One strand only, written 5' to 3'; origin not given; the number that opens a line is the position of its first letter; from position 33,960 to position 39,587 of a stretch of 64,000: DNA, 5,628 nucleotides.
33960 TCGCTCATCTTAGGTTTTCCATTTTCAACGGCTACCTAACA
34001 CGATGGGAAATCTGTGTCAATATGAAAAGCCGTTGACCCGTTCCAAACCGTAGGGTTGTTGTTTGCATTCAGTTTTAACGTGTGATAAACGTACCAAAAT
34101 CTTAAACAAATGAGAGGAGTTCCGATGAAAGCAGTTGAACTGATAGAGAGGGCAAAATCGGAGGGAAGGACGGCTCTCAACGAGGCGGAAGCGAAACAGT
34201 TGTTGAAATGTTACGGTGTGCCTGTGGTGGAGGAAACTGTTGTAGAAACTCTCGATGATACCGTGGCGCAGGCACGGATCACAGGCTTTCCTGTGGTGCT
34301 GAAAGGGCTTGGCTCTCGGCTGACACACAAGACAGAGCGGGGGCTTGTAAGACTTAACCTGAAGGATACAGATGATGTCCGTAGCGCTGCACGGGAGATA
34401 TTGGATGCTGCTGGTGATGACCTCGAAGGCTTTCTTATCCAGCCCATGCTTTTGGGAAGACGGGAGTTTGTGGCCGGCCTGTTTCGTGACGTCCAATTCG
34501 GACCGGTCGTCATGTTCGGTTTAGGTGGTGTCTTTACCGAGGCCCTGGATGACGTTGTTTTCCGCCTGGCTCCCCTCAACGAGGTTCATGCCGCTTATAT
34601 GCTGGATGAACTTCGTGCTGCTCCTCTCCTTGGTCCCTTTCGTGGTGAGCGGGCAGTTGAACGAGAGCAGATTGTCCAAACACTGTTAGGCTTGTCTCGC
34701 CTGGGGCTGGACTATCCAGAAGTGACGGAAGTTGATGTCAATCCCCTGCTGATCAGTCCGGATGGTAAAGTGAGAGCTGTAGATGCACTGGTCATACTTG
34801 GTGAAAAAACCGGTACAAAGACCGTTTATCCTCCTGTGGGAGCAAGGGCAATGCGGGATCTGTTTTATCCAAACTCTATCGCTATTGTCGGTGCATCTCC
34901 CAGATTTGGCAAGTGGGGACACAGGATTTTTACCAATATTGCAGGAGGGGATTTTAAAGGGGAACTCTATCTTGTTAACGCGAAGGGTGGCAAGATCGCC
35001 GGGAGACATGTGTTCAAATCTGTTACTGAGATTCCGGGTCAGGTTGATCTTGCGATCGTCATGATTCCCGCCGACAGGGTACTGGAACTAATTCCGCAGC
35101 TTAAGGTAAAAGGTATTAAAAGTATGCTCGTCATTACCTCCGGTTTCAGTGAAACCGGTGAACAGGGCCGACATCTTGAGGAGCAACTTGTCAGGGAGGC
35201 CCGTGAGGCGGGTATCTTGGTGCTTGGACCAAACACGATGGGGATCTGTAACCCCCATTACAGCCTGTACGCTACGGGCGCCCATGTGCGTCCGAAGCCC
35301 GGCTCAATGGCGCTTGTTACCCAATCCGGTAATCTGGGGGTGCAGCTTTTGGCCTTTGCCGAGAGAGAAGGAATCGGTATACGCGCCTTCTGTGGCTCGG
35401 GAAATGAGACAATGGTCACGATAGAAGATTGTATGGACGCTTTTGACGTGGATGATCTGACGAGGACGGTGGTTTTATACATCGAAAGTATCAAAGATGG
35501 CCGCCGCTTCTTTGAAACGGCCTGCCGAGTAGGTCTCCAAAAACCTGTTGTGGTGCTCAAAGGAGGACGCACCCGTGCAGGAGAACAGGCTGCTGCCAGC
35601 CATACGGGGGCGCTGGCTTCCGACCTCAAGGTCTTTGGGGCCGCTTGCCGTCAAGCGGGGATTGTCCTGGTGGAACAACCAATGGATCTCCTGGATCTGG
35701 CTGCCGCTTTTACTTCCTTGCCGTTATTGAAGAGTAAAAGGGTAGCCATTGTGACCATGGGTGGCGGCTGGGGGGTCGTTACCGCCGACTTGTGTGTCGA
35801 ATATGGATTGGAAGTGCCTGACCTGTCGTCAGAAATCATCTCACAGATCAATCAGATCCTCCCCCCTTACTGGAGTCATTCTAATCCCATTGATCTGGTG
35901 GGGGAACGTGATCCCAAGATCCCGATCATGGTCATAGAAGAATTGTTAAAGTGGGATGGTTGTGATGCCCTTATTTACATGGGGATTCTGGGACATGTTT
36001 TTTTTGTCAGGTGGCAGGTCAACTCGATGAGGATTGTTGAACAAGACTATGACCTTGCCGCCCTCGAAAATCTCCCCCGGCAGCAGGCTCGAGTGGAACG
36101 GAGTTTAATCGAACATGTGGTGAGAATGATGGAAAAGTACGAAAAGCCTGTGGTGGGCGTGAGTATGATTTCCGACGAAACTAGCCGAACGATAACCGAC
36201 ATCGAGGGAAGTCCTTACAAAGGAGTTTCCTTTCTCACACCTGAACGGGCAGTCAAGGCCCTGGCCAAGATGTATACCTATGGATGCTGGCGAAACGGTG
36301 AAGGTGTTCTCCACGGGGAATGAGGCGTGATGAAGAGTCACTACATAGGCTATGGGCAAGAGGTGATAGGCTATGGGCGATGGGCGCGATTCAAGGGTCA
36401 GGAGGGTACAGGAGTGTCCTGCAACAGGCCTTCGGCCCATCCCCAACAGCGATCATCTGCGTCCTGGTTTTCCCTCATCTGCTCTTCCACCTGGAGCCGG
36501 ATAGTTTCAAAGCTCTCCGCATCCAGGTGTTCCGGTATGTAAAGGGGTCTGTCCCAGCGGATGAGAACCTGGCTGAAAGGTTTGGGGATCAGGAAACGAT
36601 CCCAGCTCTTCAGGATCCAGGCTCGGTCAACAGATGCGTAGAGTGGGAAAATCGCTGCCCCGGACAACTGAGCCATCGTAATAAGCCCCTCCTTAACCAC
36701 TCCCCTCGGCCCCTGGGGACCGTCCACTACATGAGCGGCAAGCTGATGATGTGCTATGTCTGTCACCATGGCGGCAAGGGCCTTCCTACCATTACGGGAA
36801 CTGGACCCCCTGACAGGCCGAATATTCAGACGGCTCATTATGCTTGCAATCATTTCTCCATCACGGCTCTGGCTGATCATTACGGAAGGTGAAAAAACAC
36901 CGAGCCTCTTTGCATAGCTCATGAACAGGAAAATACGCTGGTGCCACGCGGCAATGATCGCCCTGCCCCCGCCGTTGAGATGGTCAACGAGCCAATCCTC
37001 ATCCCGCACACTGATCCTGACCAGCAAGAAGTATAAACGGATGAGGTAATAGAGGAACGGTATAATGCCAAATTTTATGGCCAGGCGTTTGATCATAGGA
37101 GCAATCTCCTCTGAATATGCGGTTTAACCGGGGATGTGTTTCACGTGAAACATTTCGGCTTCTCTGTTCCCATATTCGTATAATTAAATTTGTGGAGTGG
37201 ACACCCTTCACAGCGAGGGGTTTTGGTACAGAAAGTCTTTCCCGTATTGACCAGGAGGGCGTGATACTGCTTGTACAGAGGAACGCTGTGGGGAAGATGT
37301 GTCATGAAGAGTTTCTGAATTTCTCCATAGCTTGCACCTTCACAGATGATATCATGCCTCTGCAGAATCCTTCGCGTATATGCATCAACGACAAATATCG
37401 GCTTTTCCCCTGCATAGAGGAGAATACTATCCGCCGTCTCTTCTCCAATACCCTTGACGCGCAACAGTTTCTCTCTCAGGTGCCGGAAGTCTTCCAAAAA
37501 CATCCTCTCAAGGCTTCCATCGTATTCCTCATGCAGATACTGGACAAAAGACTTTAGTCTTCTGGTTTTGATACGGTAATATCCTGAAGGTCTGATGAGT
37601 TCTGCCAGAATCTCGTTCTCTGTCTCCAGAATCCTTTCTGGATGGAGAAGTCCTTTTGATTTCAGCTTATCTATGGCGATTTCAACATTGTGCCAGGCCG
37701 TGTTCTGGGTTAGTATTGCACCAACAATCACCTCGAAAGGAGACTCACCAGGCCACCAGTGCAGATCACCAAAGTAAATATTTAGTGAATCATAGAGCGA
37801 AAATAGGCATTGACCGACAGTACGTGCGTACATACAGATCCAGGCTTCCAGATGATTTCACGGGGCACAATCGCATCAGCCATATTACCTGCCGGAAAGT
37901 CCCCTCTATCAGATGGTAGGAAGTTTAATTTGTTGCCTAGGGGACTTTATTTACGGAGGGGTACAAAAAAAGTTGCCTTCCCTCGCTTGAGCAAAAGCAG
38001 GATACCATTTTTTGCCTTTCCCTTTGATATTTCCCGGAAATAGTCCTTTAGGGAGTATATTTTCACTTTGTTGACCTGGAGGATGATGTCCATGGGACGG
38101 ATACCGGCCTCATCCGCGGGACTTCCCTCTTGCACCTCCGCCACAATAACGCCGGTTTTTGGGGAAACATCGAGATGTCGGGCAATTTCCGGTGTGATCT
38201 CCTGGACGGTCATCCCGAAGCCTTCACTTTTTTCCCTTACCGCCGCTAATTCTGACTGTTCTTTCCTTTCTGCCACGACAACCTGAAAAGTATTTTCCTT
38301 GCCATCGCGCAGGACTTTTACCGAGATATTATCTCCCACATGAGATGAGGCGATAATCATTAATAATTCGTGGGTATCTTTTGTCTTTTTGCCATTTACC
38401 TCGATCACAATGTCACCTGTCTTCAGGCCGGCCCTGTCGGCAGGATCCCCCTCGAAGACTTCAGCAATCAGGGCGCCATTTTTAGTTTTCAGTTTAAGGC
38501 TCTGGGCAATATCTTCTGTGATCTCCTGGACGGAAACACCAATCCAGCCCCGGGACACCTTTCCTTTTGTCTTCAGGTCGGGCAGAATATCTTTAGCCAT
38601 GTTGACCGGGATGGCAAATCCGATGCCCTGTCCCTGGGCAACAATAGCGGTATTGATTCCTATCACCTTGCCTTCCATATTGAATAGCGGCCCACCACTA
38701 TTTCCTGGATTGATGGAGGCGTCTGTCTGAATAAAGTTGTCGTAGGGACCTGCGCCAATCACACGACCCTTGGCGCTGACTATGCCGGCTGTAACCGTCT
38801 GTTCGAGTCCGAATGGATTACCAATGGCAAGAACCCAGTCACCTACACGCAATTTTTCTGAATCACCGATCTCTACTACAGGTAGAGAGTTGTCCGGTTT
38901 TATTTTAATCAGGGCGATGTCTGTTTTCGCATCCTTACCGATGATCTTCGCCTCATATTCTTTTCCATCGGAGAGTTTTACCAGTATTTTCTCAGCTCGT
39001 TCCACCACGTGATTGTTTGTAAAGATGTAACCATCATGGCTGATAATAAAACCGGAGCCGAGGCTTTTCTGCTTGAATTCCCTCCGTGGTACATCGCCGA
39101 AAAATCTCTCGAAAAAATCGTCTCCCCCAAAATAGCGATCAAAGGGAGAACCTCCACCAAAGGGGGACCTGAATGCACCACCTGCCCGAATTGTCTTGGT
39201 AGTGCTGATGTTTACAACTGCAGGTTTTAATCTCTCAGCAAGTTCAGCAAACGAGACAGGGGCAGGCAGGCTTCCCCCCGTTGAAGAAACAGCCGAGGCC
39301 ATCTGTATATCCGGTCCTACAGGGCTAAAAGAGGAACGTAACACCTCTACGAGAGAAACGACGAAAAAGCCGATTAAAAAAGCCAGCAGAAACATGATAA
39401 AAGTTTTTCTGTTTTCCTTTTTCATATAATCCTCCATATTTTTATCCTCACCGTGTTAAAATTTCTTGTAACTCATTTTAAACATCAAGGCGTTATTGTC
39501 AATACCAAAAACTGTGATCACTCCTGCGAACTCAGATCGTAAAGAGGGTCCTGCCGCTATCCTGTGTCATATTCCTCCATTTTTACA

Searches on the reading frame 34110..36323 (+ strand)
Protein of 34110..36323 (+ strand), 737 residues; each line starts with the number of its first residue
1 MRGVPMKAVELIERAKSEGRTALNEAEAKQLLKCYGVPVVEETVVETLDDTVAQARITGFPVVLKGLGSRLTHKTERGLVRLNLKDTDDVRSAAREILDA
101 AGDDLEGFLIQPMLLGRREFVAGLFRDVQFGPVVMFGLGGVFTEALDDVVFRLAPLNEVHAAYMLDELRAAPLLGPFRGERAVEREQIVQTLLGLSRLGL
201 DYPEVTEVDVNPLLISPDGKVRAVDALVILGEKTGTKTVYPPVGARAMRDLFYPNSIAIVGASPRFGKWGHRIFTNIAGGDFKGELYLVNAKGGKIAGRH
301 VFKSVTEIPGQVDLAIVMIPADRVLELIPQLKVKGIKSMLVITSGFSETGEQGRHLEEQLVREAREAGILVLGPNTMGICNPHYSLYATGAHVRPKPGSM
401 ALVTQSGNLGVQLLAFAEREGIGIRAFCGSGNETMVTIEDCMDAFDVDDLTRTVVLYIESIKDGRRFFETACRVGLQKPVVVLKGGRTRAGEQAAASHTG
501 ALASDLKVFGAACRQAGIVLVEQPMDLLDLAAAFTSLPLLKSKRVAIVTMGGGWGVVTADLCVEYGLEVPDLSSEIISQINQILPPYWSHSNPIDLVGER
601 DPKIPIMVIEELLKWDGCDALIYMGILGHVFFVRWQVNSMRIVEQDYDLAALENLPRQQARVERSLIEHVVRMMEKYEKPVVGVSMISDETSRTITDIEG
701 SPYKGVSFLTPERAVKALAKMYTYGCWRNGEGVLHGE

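Call 29: search_protein_families(library=pfam, proteins=[window:34110-36323:+], max_evalue=0.00001)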
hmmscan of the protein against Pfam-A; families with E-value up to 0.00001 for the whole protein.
window:34110-36323:+ (737 aa): 5 families
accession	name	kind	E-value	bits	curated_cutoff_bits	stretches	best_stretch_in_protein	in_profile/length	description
PF13549.11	ATP-grasp_5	-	1.4e-67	227.7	27.6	1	15-230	2-221/221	ATP-grasp domain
PF13607.11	Succ_CoA_lig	-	1.4e-45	154.8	27.4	1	397-534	1-138/138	Succinyl-CoA ligase like flavodoxin domain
PF13380.12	CoA_binding_2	-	3.7e-20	73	22.8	1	256-381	2-115/116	CoA binding domain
PF02629.25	CoA_binding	-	1.6e-09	38.8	22.3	1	254-345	3-97/97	CoA binding domain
PF19045.5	Ligase_CoA_2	-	1.8e-06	28.5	23.7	0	545-604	1-60/162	Ligase-CoA domain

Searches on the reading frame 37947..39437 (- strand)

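Call 29: search_protein_families(library=pfam, proteins=[window:37947-39437:-], max_evalue=0.00001)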
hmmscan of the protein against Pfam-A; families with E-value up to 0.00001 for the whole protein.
window:37947-39437:- (496 aa): 7 families
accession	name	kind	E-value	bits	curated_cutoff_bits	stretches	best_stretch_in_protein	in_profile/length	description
PF13365.12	Trypsin_2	-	1.5e-39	136.4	27.6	1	127-261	1-144/144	Trypsin-like peptidase domain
PF13180.12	PDZ_2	-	4.5e-28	97.8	27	2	298-386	2-78/80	PDZ domain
PF17820.7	PDZ_6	-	2.8e-26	91.5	27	2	324-377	2-54/54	PDZ domain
PF00089.32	Trypsin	-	3.4e-23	83.1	20.6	1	124-284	24-219/220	Trypsin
PF00595.29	PDZ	-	2.7e-21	76.2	23.2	2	293-375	6-80/81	PDZ domain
PF12812.13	PDZ_1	-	1.3e-08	35.1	28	0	408-470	12-72/78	PDZ-like domain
PF04495.20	GRASP55_65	-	1.1e-06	29.4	27.7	0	313-392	36-115/138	GRASP55/65 PDZ-like domain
